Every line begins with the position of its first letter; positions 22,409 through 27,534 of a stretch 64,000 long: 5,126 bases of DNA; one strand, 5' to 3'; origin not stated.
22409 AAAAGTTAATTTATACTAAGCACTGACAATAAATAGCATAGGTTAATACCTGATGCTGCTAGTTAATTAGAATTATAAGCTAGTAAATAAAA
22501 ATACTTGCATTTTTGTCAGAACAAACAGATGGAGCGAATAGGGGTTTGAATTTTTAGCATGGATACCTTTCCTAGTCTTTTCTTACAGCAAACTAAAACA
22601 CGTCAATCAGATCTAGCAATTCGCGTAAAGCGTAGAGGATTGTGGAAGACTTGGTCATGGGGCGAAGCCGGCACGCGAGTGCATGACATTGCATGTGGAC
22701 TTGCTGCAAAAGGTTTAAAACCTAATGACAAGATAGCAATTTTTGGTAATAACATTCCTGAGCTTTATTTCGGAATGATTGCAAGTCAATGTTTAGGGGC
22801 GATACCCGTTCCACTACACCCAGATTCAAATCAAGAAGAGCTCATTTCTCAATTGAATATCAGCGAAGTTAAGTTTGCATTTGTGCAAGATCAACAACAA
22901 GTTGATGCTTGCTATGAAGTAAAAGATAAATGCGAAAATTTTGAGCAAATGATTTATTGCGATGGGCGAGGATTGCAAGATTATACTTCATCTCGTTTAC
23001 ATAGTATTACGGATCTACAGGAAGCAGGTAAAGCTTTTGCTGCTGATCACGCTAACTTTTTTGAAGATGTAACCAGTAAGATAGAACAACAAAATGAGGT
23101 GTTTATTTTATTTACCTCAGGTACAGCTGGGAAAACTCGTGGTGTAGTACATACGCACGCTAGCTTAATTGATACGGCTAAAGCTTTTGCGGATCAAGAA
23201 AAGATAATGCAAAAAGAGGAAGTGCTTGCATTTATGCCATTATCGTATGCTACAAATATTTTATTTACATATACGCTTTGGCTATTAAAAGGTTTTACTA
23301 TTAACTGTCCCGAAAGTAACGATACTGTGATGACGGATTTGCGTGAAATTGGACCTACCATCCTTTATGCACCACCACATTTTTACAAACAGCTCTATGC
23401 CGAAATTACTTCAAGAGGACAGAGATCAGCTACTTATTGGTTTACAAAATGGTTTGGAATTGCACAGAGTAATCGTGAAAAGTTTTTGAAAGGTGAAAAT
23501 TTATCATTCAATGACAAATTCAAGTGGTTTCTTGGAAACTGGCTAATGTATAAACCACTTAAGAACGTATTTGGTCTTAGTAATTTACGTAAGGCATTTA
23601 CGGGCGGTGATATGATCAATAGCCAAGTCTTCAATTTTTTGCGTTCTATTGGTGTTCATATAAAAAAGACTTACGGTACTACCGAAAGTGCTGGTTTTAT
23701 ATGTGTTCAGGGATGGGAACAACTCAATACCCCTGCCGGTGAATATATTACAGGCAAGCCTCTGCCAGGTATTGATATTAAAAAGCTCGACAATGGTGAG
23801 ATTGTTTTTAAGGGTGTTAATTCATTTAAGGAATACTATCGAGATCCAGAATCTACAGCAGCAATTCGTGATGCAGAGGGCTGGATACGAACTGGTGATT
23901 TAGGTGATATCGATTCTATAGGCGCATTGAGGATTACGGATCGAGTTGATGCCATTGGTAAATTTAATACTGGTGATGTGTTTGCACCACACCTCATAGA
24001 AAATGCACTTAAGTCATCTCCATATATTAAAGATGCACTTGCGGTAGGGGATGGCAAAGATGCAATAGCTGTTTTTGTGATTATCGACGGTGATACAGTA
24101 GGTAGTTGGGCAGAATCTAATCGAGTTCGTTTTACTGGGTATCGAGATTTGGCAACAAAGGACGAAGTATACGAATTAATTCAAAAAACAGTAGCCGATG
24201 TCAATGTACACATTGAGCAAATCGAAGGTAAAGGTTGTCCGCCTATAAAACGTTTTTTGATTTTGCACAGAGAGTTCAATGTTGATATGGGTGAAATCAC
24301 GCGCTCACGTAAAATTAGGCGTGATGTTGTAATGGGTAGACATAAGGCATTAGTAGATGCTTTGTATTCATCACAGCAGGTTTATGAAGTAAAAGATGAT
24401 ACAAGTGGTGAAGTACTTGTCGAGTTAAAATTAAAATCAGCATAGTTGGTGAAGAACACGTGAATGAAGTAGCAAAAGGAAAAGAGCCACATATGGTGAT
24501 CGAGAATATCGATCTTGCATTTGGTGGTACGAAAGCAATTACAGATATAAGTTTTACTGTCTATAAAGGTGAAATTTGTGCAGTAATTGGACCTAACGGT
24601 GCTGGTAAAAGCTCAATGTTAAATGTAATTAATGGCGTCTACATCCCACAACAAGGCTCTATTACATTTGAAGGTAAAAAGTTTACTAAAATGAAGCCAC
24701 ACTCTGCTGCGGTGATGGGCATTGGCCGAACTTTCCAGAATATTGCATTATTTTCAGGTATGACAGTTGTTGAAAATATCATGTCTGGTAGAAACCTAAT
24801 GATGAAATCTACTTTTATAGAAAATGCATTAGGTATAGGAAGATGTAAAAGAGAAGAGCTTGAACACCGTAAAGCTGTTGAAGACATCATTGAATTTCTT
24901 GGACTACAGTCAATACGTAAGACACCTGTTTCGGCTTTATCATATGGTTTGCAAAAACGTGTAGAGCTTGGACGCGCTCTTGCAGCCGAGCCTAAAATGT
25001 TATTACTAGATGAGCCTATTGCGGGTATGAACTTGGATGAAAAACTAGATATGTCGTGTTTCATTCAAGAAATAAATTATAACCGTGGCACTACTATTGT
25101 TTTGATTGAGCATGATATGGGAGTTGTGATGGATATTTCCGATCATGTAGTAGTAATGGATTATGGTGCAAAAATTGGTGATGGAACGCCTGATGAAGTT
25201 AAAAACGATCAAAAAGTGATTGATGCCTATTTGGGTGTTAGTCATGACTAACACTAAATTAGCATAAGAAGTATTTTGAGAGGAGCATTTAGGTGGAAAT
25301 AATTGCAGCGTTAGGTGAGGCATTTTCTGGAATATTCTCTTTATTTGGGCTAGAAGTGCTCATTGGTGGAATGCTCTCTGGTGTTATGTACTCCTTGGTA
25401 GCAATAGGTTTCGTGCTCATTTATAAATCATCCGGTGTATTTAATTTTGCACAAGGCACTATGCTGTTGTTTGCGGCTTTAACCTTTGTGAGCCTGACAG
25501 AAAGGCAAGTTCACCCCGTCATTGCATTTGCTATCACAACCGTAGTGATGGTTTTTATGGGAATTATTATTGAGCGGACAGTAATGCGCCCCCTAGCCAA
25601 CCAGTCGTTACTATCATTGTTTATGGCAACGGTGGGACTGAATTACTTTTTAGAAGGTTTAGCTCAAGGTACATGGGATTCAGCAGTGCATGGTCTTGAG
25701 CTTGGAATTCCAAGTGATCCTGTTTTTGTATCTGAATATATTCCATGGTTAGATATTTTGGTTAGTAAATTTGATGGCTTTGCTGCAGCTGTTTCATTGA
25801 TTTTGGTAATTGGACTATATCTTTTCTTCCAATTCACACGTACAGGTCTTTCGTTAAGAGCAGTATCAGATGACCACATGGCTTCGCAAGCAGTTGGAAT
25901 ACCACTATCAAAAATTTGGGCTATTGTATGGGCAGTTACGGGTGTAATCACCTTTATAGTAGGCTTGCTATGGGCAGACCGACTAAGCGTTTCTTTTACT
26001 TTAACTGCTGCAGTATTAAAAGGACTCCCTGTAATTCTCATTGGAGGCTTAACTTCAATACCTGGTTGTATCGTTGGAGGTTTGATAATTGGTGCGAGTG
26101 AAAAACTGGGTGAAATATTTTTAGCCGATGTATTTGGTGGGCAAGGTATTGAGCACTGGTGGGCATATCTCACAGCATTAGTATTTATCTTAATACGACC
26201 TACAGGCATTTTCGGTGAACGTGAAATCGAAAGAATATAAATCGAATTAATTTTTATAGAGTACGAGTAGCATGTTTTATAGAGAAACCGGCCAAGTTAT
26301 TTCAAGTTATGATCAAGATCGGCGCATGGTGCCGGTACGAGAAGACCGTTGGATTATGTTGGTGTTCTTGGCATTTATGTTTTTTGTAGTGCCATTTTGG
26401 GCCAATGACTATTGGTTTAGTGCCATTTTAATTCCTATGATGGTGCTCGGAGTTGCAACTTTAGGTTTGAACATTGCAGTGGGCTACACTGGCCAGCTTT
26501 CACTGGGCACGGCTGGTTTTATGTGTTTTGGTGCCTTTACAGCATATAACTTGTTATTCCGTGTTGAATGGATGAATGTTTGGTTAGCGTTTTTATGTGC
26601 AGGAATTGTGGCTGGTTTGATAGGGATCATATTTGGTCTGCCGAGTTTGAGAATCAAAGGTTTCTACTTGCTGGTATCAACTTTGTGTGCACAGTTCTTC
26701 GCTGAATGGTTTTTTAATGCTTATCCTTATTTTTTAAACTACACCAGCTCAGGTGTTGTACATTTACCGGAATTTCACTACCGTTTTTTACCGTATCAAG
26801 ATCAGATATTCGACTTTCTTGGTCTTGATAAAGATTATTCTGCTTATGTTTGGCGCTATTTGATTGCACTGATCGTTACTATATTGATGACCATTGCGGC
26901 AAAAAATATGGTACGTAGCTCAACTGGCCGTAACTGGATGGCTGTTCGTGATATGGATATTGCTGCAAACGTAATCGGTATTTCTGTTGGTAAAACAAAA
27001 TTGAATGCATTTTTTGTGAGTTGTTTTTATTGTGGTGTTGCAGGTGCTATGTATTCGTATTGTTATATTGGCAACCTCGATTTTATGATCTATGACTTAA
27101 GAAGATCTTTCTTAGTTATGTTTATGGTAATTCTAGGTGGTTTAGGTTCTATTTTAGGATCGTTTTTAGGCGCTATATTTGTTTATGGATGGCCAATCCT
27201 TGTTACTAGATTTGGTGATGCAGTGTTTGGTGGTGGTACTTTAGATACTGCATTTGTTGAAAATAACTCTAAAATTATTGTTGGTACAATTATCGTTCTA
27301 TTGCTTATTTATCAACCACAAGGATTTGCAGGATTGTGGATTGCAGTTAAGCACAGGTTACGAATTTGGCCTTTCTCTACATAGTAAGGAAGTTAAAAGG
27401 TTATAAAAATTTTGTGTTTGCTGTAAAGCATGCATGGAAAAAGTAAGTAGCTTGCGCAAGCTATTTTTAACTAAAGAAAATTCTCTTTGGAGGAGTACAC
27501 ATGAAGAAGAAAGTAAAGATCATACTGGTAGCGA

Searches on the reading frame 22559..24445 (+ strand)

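Call 56: search_protein_families(library=ncbifam, max_evalue=0.00001, proteins=[window:22559-24445:+])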
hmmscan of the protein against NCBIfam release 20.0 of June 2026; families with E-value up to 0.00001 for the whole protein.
window:22559-24445:+ (628 aa): 85 families (the best 25 are shown)
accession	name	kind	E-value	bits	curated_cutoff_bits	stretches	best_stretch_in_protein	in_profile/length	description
NF038343.1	ligase_FadD11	exception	2.9e-62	210.9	950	1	20-606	17-584/585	fatty acid--CoA ligase FadD11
NF004837.0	PRK06187.1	subfamily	5.7e-43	147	476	2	3-285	9-280/531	long-chain-fatty-acid--CoA ligase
NF005801.1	PRK07656.1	equivalog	1.2e-41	143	657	2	329-497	267-436/500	FadD3 family acyl-CoA ligase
NF009232.0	PRK12582.1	subfamily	7e-37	127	777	2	366-609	378-619/624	acyl-CoA synthetase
TIGR01923.1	menE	equivalog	2.2e-33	115.8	330.15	2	340-498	223-382/442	o-succinylbenzoate--CoA ligase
NF004758.0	PRK06087.1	equivalog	1.5e-32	112.7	736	2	339-498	301-467/548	medium-chain fatty-acid--CoA ligase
NF004114.0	PRK05605.1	equivalog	8.2e-30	103.6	766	2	405-510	412-519/575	long-chain-fatty-acid--CoA ligase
NF041592.1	carboxyl_red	equivalog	1.6e-28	98.9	1300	2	27-292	73-348/1160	carboxylic acid reductase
NF006539.0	PRK09029.1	equivalog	1.8e-28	99.6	494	2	13-255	14-211/458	o-succinylbenzoate--CoA ligase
NF009233.0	PRK12583.1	subfamily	5.8e-28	97.6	832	2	20-253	36-276/558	fatty acid CoA ligase family protein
NF006182.0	PRK08316.1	subfamily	3.2e-27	95.2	663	2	19-276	28-271/523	fatty acyl-CoA synthetase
NF002966.0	PRK03640.1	equivalog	2.1e-25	89.3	556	1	341-499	254-417/483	o-succinylbenzoate--CoA ligase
NF004822.0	PRK06178.1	equivalog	5.9e-25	87.9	782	2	42-229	73-265/571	acyl-CoA synthetase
NF005947.1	PRK08008.1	equivalog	6.4e-25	87.7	651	2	408-498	363-455/518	crotonobetaine/carnitine-CoA ligase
NF004808.0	PRK06155.1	equivalog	1.1e-24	86.6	722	1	30-270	45-273/542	ATP-dependent acyl-CoA ligase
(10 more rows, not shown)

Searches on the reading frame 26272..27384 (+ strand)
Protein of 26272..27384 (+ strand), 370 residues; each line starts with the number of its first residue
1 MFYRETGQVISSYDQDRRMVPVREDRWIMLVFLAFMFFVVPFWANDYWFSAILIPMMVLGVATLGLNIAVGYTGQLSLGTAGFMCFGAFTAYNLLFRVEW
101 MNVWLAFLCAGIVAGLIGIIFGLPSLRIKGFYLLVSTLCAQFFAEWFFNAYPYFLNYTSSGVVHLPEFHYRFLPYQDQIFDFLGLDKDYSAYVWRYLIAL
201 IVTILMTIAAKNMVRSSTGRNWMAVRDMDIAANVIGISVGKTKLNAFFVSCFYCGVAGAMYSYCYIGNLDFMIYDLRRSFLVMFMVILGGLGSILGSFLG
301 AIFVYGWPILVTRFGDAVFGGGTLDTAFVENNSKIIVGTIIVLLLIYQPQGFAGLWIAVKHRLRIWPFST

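Call 87: search_protein_families(library=pfam, max_evalue=0.001, proteins=[window:26272-27384:+])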
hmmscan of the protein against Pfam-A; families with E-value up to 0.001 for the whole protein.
window:26272-27384:+ (370 aa): 1 family
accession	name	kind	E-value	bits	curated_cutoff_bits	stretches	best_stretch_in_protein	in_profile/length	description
PF02653.21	BPD_transp_2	-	7.7e-33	114.2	26.8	1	51-344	4-268/269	Branched-chain amino acid transport system / permease component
